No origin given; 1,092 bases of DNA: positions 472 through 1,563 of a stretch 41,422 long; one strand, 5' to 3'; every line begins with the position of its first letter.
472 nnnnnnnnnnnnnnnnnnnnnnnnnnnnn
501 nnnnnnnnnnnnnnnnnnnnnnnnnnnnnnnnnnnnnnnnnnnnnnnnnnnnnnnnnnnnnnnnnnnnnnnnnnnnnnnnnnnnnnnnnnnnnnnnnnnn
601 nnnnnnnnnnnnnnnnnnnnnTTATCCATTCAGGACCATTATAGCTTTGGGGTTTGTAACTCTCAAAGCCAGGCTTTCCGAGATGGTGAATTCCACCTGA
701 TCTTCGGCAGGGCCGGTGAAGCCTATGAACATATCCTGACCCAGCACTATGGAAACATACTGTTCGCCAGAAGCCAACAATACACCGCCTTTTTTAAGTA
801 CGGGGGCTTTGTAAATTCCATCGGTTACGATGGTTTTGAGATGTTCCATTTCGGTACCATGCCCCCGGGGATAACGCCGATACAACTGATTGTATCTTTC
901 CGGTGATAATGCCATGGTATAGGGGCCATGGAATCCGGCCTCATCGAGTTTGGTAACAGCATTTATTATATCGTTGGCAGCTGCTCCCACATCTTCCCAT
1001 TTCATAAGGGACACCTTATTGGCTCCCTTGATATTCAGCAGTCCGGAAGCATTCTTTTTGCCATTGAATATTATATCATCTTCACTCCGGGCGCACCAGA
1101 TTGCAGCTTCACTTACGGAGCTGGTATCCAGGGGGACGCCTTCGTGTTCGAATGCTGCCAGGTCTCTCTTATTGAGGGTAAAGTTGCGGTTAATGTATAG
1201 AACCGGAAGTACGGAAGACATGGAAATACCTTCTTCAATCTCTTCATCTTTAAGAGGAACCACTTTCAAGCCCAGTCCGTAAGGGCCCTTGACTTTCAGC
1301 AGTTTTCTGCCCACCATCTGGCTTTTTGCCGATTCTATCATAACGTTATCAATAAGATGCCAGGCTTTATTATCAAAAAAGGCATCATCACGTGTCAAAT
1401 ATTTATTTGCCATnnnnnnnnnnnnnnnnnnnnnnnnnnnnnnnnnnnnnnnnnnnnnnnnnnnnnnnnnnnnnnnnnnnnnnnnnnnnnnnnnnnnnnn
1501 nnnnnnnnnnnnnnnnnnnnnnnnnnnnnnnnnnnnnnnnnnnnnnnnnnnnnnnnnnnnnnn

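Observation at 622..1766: Two-gene encapsulin operon: an EncFtn-type ferritin-like cargo with a C-terminal targeting peptide, upstream of a family-1 shell gene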

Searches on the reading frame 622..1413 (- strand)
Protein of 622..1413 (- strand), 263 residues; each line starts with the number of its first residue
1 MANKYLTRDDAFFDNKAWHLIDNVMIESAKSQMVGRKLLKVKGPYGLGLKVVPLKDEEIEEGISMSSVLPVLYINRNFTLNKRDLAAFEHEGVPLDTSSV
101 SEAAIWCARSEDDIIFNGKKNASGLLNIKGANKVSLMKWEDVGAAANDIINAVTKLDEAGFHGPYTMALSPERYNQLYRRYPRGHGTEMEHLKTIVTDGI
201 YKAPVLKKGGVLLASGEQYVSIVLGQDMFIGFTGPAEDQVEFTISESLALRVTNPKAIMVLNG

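Call 3: search_protein_families(library=pfam, proteins=[window:622-1413:-], max_evalue=0.01)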
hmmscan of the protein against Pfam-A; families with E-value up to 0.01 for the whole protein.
window:622-1413:- (263 aa): 3 families
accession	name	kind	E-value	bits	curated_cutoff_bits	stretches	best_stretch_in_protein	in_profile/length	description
PF04454.18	Linocin_M18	-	4.8e-73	246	24.3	1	4-249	2-253/253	Encapsulating protein for peroxidase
PF09950.15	Major_capside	-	2.4e-06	27.5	26.8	1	70-201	26-169/251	Major capsid protein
PF05065.19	Phage_capsid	-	0.00025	21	24.2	0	104-177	103-178/280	Phage capsid family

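Call 4: search_protein_families(library=ncbifam, proteins=[window:622-1413:-], max_evalue=0.01)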
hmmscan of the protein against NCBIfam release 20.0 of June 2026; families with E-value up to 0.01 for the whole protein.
window:622-1413:- (263 aa): 1 family
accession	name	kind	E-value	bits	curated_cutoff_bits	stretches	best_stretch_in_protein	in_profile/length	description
NF041155.2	encap_f1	equivalog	2.1e-70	237.1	100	1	6-261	1-261/261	family 1 encapsulin nanocompartment shell protein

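Call 5: search_solved_structures(query=window:622-1413:-, show_alignments=2)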
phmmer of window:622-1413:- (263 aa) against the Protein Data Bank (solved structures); distinct sequences matched with E-value up to 0.001: 37.
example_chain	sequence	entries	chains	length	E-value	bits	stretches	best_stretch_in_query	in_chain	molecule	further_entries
8v4n_A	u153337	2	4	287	2.6e-38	135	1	16-263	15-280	Type 1 encapsulin shell protein EncA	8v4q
9i8e_C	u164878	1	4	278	7.3e-38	133.6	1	47-260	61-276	Encapsulin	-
9i8f_C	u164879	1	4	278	1.9e-37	132.2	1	5-260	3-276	Encapsulin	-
4pt2_P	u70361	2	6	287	3.2e-37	131.5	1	16-263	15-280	Encapsulin protein | Type 1 encapsulin shell protein EncA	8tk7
7s4q_A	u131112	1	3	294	3.5e-37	131.3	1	16-263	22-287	EncA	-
7s20_A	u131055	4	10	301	3.9e-37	131.2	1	16-263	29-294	EncA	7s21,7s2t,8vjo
8rvj_A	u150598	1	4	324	3.1e-35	125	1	51-261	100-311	Type 1 encapsulin shell protein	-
6nj8_A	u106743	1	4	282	4.5e-35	124.4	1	10-261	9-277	Encapsulating protein for a DyP-type peroxidase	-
7mh2_A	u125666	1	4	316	4.7e-35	124.4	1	55-261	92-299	T4GALA Engineered Protein Nanocage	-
9b9i_A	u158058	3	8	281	1.3e-34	122.9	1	16-263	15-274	Type 1 encapsulin shell protein EncA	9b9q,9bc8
9fy6_A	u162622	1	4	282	1.5e-34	122.7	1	15-261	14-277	Bacteriocin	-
9zvv_A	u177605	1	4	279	2.1e-29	105.8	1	10-261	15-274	Type 1 encapsulin shell protein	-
9zw3_A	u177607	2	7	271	1.3e-27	100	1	10-261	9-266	Type 1 encapsulin shell protein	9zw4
3dkt_A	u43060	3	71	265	1e-23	87.2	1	5-261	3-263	Maritimacin | Type 1 encapsulin shell protein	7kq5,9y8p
7k5w_A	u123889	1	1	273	1.1e-23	87.1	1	5-261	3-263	Maritimacin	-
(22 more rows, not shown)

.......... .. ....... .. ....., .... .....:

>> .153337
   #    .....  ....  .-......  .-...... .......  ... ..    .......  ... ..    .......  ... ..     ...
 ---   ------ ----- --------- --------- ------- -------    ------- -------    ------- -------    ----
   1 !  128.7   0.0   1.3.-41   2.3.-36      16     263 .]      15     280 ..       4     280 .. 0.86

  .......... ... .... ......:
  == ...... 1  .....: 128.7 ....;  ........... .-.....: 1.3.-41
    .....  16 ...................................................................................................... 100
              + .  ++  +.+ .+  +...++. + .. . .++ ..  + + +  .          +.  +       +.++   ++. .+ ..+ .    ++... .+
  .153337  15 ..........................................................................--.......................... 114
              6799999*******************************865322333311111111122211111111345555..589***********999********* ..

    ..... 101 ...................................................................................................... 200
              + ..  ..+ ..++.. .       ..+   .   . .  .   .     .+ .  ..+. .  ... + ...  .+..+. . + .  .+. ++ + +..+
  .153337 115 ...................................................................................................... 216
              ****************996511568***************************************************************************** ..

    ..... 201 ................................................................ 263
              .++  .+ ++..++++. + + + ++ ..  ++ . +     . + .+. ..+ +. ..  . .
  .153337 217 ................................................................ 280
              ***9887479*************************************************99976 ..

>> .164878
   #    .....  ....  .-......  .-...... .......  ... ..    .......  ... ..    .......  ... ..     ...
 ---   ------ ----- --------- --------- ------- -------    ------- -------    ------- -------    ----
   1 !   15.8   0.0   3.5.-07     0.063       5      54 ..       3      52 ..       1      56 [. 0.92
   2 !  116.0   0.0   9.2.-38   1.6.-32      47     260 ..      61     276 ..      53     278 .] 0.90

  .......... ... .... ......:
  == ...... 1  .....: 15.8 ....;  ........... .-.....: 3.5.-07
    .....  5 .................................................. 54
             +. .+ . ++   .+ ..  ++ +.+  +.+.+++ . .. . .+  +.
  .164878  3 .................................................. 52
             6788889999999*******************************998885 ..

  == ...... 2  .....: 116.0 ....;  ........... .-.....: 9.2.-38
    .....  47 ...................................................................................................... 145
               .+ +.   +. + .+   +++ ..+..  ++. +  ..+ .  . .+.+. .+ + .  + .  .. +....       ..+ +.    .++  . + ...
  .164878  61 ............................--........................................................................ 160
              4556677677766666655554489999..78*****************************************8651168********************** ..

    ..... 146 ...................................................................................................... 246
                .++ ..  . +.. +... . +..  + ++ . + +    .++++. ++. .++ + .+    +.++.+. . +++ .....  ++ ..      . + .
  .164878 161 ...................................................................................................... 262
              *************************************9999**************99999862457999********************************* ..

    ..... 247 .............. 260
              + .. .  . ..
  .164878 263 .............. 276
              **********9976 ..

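Call 9: find_homologous_proteins(query=window:622-1413:-)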
Query window:622-1413:- (263 aa): 1242 proteins with E <= 0.001 among 3724 candidates; the best 120 are listed.
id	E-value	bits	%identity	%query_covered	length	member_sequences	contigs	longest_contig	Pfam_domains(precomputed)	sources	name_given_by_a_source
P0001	8.3e-171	584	100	100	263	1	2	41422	PF09950.16,PF04454.19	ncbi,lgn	ncbi:MAG: family 1 encapsulin nanocompartment shell protein [Vulcanimicrobiota bacterium]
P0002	7.6e-107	374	63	99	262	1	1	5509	PF04454.19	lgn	-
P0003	1.5e-103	364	61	100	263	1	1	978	PF04454.19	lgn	-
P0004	3.6e-103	362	61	100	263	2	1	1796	PF04454.19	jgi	jgi:uncharacterized linocin/CFP29 family protein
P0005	3.9e-103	362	62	100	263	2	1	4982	PF04454.19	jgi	jgi:uncharacterized linocin/CFP29 family protein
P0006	2.8e-102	359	60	100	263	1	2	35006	PF04454.19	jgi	jgi:uncharacterized linocin/CFP29 family protein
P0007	4.6e-102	359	61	100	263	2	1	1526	PF04454.19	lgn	-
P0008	6.1e-102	358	62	100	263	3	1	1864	PF04454.19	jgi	jgi:uncharacterized linocin/CFP29 family protein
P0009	6.5e-102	358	62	100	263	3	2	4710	PF04454.19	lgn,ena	-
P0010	1.5e-101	357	60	100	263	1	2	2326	PF04454.19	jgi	jgi:uncharacterized linocin/CFP29 family protein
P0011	1.7e-101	357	60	100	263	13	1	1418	PF04454.19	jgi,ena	-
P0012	1.9e-101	357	61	99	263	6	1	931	PF04454.19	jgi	-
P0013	2.2e-101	357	61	100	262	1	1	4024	PF04454.19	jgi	jgi:uncharacterized linocin/CFP29 family protein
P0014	3.3e-101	356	58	100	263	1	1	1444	PF04454.19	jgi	jgi:uncharacterized linocin/CFP29 family protein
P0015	4.5e-101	355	62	100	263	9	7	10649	PF04454.19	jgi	jgi:uncharacterized linocin/CFP29 family protein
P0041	5.2e-99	349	61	99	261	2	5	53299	PF04454.19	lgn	-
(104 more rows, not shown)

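Call 11: find_related_loci(query=window:622-1413:-, collection=genome_contigs, flank=4000)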
Query window:622-1413:- (263 aa) in genome_contigs; peptide patterns used: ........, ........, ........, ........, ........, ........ (x = any residue, [..] = any of these).
86 stretches matched a pattern; 15 encode a relative of the query (tblastn E <= 1e-3); 15 distinct loci.
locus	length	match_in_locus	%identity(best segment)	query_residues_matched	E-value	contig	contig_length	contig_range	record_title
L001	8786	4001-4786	58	1-262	9e-103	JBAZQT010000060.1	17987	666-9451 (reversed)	MAG: Methanoregula sp. isolate SO_2017_SWC_6 scaffold_2643_c1_LP-4_2017, whole genome shotgun sequence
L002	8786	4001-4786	58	1-262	3e-102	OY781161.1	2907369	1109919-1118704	MAG: uncultured Methanoregula sp. isolate bdb6c56a-0f97-41a9-9319-40fe56c94967 genome assembly, chromosome: 1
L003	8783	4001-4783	58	1-261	5e-101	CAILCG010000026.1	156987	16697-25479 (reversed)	MAG: uncultured Methanomicrobiales archaeon isolate AM-lipid-01-D7_bin-1774 genome assembly, contig: bin-1774:26/28, who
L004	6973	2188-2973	55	1-262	2e-98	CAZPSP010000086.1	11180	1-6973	MAG TPA_asm: uncultured Dehalococcoidaceae bacterium isolate binchicken_co43_185 genome assembly, contig: NODE_10453_len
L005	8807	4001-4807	43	1-263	1e-70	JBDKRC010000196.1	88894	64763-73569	MAG: Armatimonadia bacterium isolate 5_bin.152 c_000001335838, whole genome shotgun sequence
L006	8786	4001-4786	56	1-262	6e-94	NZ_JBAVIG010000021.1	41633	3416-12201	MAG: Methanoregula sp. isolate MFD02961_ilm_asm_bin34 k127_154218, whole genome shotgun sequence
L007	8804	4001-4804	34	1-262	6e-54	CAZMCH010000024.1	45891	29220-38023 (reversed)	MAG TPA_asm: uncultured bacterium isolate binchicken_co274_484 genome assembly, contig: NODE_2060_length_45891_cov_5.596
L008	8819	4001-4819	35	6-261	3e-50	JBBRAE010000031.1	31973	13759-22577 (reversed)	MAG: Armatimonadota bacterium isolate Co_metawrap_2280 Cmw_2280_k141_281099_length_31973_cov_13.9479, whole genome shotg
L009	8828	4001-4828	32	5-262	5e-44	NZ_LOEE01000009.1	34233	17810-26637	Thermotalea metallivorans strain B2-1 AN619_contig000016, whole genome shotgun sequence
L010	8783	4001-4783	32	18-261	3e-40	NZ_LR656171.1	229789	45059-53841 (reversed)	Bacillus marasmi strain Marseille-P3556, whole genome shotgun sequence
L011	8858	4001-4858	29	10-261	2e-39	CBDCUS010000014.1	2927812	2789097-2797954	MAG: Candidatus Scalinduaceae bacterium isolate 06c2e644-e4ca-4b95-b966-bf5aaa188cb2 genome assembly, contig: contig_14,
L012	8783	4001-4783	32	18-261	1e-39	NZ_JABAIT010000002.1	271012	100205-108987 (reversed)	Bacillus sp. DNRA2 contig00002, whole genome shotgun sequence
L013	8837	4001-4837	31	1-261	2e-38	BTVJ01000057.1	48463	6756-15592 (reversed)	MAG: Myxococcales bacterium AMX-MBFR-64 DNA, sequence057, whole genome shotgun sequence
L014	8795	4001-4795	31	25-261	3e-38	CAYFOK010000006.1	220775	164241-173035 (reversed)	MAG TPA_asm: uncultured Candidatus Scalindua sp. isolate ERP019367_co2_59 genome assembly, contig: NODE_55_length_220775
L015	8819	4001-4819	30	5-261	7e-37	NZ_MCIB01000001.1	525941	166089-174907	Thermohalobacter berrensis strain CTT3 contig_1, whole genome shotgun sequence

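Call 33: predict_structure(alignment_id=A2)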
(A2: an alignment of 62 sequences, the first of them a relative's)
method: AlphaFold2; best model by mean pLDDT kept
length: 263 residues; sequences in the alignment: 62
mean_pLDDT: 88.2   pTM: 0.84
mean pLDDT of the five models: 88.2, 80.2, 80.2, 63.0, 59.7
residues with pLDDT >= 90: 159; 70-90: 88; 50-70: 7; < 50: 9
segments of 3 or more residues with pLDDT < 50: 2-10
pLDDT, mean of each block of 10 residues (from residue 1): 44 79 92 91 75 80 84 93 88 91 96 94 91 93 91 95 93 93 87 94 94 92 90 87 92 94 91
secondary structure, 60 per line:
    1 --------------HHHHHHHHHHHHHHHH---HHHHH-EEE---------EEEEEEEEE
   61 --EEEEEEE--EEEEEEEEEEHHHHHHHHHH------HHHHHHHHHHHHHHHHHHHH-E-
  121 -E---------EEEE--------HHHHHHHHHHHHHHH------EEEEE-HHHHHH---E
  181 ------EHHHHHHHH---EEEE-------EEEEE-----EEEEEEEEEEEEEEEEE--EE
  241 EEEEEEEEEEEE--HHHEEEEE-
elements in order: H15-30 H34-38 E40-42 E52-60 E63-69 E72-81 H82-91 H98-117 E132-135 H144-158 E165-169 H171-176 H188-195 E199-202 E210-214 E220-236 E239-252 E258-262

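Call 36: fold_search(model_id=the predicted structure, library=pdb)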
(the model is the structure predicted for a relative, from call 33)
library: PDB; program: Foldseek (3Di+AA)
matches with E <= 10: 820; with E <= 0.001: 357
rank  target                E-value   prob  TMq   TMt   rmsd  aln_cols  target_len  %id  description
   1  9fy6_C                2.9e-28  1.00  0.85  0.89   3.1       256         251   30  Single particle cryo-EM reconstruction of Bacillus Methanolicus encapsulin nano compartment (released 2025-06-11)
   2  8v4n                  5.1e-28  1.00  0.83  0.83   3.6       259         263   31  Myxococcus xanthus EncA 3xHis pore mutant with T=1 icosahedral symmetry (released 2024-05-22)
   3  8rvj_A                5.4e-28  1.00  0.86  0.86   3.5       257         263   31  Engineered Encapsulin P3P4 (released 2024-02-14)
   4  8v4q_A                7.8e-28  1.00  0.83  0.84   3.5       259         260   31  Myxococcus xanthus EncA 3xHis pore mutant with tetrahedral symmetry (released 2024-05-22)
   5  8v4q_B                8.3e-28  1.00  0.83  0.82   3.5       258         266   31  Myxococcus xanthus EncA 3xHis pore mutant with tetrahedral symmetry (released 2024-05-22)
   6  8rvj_C                1.1e-27  1.00  0.88  0.88   3.5       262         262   31  Engineered Encapsulin P3P4 (released 2024-02-14)
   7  9fy6_D                1.1e-27  1.00  0.86  0.89   3.2       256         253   31  Single particle cryo-EM reconstruction of Bacillus Methanolicus encapsulin nano compartment (released 2025-06-11)
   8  8rvj_B                1.8e-27  1.00  0.87  0.88   3.3       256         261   31  Engineered Encapsulin P3P4 (released 2024-02-14)
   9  8rvj_D                2.0e-27  1.00  0.87  0.87   3.2       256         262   31  Engineered Encapsulin P3P4 (released 2024-02-14)
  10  9fy6_A                4.8e-27  1.00  0.85  0.81   4.8       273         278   29  Single particle cryo-EM reconstruction of Bacillus Methanolicus encapsulin nano compartment (released 2025-06-11)
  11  8vjo_B                5.1e-27  1.00  0.86  0.82   5.3       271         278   29  Cryo-EM structure of Myxococcus xanthus EncA encapsulin shell loaded with EncD cargo (released 2024-05-08)
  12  9fy6_B                5.1e-27  1.00  0.84  0.80   5.9       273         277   29  Single particle cryo-EM reconstruction of Bacillus Methanolicus encapsulin nano compartment (released 2025-06-11)
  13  9i8f_A                1.8e-26  1.00  0.83  0.79   5.4       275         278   29  Structure of Encapsulin from Dendrosporobacter quercicolus, mutant N198W (released 2025-05-21)
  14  8vjo_A                1.9e-26  1.00  0.86  0.82   5.4       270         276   29  Cryo-EM structure of Myxococcus xanthus EncA encapsulin shell loaded with EncD cargo (released 2024-05-08)
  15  8vjo_C                2.6e-26  1.00  0.86  0.83   4.1       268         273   29  Cryo-EM structure of Myxococcus xanthus EncA encapsulin shell loaded with EncD cargo (released 2024-05-08)
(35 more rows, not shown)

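Call 51: find_encoding_contigs(protein=P0002, flank=6000, max_places=2)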
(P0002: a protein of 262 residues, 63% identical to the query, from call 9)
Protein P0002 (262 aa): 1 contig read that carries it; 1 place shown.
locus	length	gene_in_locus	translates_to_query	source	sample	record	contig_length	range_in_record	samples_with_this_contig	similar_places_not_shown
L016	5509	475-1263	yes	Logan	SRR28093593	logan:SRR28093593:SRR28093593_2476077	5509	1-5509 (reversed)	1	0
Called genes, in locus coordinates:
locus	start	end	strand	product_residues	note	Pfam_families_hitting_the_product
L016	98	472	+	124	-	PF02915:Rubrerythrin (weak)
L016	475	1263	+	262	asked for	PF04454:Linocin_M18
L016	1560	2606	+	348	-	-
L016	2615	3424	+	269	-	PF00924:MS_channel_2nd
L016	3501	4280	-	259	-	PF13353:Fer4_12, PF04055:Radical_SAM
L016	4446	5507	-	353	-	?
